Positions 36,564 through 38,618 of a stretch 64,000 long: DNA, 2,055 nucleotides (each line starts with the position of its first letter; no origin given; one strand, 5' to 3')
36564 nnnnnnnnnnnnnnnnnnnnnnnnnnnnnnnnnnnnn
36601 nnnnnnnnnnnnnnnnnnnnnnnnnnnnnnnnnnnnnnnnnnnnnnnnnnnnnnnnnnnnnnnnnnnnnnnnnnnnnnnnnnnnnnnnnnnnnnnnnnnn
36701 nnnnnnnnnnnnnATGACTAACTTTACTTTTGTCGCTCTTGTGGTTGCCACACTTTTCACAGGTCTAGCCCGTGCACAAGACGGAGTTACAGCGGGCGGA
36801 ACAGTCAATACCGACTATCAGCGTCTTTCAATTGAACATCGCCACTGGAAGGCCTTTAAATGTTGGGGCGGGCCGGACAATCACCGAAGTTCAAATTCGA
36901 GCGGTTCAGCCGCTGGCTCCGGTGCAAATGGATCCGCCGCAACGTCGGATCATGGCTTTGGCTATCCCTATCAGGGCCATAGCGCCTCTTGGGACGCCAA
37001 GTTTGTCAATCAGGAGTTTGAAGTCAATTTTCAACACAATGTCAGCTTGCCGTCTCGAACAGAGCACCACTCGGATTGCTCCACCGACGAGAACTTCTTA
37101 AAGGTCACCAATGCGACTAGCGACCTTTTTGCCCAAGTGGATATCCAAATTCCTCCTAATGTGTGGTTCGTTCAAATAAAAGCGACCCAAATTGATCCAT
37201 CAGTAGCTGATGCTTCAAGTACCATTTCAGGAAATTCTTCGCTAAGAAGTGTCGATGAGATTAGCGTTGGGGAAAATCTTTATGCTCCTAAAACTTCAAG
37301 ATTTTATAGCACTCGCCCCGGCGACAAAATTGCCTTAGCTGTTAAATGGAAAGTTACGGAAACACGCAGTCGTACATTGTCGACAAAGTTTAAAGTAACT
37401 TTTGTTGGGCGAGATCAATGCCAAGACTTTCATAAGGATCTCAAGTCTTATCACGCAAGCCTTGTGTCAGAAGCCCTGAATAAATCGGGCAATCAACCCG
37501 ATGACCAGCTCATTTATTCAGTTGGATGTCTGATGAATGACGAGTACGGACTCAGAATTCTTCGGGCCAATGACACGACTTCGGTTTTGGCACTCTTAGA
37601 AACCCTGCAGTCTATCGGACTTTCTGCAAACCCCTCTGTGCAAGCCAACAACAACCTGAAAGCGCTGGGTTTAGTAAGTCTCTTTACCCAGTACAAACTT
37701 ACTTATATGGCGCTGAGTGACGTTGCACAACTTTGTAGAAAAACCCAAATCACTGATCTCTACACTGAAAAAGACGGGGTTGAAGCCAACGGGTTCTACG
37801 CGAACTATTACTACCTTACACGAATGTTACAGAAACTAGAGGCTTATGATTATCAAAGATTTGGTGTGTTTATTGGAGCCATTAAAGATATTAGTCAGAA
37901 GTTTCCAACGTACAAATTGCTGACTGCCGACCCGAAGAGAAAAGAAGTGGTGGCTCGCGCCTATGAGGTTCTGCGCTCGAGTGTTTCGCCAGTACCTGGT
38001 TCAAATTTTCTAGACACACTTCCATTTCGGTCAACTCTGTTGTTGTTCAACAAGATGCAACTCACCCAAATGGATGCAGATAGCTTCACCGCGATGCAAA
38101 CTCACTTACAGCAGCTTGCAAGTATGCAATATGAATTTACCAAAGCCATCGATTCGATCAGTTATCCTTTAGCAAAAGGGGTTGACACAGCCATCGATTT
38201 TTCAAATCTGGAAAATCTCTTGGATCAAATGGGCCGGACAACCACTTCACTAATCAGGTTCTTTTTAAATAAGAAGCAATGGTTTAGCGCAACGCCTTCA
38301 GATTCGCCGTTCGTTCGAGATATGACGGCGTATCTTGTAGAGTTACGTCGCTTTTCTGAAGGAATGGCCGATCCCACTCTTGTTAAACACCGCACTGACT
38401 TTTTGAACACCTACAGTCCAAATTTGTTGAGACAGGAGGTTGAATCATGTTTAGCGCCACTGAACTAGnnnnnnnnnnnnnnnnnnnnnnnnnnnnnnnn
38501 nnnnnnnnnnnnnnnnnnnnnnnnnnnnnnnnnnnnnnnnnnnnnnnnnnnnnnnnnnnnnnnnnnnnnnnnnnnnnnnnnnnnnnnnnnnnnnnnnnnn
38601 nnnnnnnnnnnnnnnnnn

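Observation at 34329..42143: Sigma54-driven six-gene operon of unknown exported proteins: candidate multi-component pore-forming or polymorphic toxin system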

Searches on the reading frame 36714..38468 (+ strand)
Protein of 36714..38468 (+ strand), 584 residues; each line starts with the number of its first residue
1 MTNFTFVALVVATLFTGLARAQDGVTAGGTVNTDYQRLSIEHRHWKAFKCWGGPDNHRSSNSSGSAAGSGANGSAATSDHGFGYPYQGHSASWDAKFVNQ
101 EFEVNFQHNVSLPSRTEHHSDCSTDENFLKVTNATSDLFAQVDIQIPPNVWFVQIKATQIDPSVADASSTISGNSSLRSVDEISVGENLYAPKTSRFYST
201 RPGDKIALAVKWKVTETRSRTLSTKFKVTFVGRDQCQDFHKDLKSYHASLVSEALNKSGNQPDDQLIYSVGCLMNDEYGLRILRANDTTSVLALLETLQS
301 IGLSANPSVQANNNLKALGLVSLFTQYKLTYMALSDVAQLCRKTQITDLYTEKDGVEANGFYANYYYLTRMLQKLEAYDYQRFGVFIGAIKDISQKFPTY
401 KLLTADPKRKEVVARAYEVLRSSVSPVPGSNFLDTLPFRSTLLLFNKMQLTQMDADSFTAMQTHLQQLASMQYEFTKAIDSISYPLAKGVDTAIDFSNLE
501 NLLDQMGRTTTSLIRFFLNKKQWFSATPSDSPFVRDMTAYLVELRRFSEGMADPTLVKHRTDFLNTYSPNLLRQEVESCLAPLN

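Call 4: search_protein_families(library=pfam, proteins=[window:36714-38468:+], max_evalue=1)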
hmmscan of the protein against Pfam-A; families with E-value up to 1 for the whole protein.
window:36714-38468:+ (584 aa): 0 families

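Call 5: search_protein_families(library=ncbifam, proteins=[window:36714-38468:+], max_evalue=1)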
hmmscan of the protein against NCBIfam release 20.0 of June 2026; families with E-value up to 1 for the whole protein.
window:36714-38468:+ (584 aa): 0 families

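Call 26: find_homologous_proteins(query=A1, max_evalue=0.001)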
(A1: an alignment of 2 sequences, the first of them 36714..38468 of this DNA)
Query A1 (2 sequences) (584 aa, profile of the alignment): 1 proteins with E <= 0.001 among 8000 candidates.
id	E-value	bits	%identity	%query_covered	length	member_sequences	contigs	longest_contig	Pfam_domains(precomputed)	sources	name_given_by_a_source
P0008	0.0e+0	1152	100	100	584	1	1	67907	-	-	-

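Call 29: find_related_loci(query=A2, collection=genome_contigs, flank=10000)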
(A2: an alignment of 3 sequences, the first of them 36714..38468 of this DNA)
Query A2 (584 aa) in genome_contigs; peptide patterns used: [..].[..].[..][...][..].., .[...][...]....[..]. (x = any residue, [..] = any of these).
27 stretches matched a pattern; 1 encode a relative of the query (tblastn E <= 1e-3); 1 distinct loci.
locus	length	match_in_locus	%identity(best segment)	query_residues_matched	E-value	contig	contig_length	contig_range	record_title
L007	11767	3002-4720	32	5-580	6e-98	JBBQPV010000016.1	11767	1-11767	MAG: Bdellovibrionia bacterium isolate Co_metawrap_1530 Cmw_1530_k141_25191025_length_11767_cov_6.0000, whole genome sho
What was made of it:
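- Tried and rejected: The genome collection contains only the Bdellovibrionia MAG (call 29).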

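Call 30: find_related_loci(query=A2, collection=metagenome_contigs, flank=10000)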
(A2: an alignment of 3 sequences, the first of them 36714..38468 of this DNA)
Query A2 (584 aa) in metagenome_contigs; peptide patterns used: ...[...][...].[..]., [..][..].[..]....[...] (x = any residue, [..] = any of these).
358 stretches matched a pattern, but none encodes a relative of the query by tblastn (E <= 1e-3).

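Call 39: search_solved_structures(query=A2, max_evalue=10)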
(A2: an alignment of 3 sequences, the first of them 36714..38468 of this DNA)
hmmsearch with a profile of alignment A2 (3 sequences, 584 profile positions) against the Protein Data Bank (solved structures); distinct sequences matched with E-value up to 10: 14.
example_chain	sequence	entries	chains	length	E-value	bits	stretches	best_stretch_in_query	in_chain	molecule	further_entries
3zkw_B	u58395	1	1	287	0.1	14.3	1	447-504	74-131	ENTEROCHELIN UPTAKE PERIPLASMIC BINDING PROTEIN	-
3zkw_A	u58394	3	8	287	0.1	14.3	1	447-504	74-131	ENTEROCHELIN UPTAKE PERIPLASMIC BINDING PROTEIN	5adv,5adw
5a1j_A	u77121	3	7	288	0.11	14.3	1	447-504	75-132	ENTEROCHELIN UPTAKE PERIPLASMIC BINDING PROTEIN | Enterochelin ABC transporter substrate-binding protein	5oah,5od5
5lwh_A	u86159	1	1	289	0.11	14.3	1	447-504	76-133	Enterochelin ABC transporter substrate-binding protein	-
5a5d_A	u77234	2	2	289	0.11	14.3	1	447-504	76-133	ENTEROCHELIN UPTAKE PERIPLASMIC BINDING PROTEIN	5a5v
5mbu_B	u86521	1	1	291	0.11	14.3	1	447-504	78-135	Enterochelin uptake periplasmic binding protein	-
5mbu_A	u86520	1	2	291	0.11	14.3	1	447-504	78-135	Enterochelin uptake periplasmic binding protein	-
5mbq_A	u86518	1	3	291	0.11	14.3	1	447-504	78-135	Enterochelin uptake periplasmic binding protein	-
5ad1_A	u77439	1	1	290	0.11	14.3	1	447-504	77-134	ENTEROCHELIN UPTAKE PERIPLASMIC BINDING PROTEIN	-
5mbt_A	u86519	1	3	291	0.11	14.3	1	447-504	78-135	Enterochelin uptake periplasmic binding protein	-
5lwq_A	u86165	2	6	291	0.11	14.3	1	447-504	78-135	Enterochelin uptake periplasmic binding protein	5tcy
2chu_A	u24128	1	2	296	0.11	14.2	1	447-504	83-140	ENTEROCHELIN UPTAKE PERIPLASMIC BINDING PROTEIN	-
9r1k_A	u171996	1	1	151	0.64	11.7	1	459-515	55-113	sc-apCC-4-A7F-1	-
4rzp_A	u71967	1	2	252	3.7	9.2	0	466-510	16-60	Engineered Protein OR366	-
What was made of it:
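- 36714..38468 (+): g3: 584-aa exported protein (leader ...ARA/QD). Six invariant Cys across the protein (four in the N-terminal half). It is the best conserved component. No family or PDB match (calls 4, 39).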

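Call 85: find_related_loci(query=A2, collection=viral_contigs, flank=8000)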
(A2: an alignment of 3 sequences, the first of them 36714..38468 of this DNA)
Query A2 (584 aa) in viral_contigs; peptide patterns used: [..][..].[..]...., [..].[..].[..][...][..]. (x = any residue, [..] = any of these).
43 stretches matched a pattern, but none encodes a relative of the query by tblastn (E <= 1e-3).

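Call 92: search_protein_families(library=padloc, proteins=[window:36714-38468:+], max_evalue=0.01)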
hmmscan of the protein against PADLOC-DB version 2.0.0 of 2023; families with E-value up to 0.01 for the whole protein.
window:36714-38468:+ (584 aa): 0 families

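Call 93: search_protein_families(library=phrogs, proteins=[window:36714-38468:+], max_evalue=0.01)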
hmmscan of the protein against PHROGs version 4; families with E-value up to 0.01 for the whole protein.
window:36714-38468:+ (584 aa): 0 families
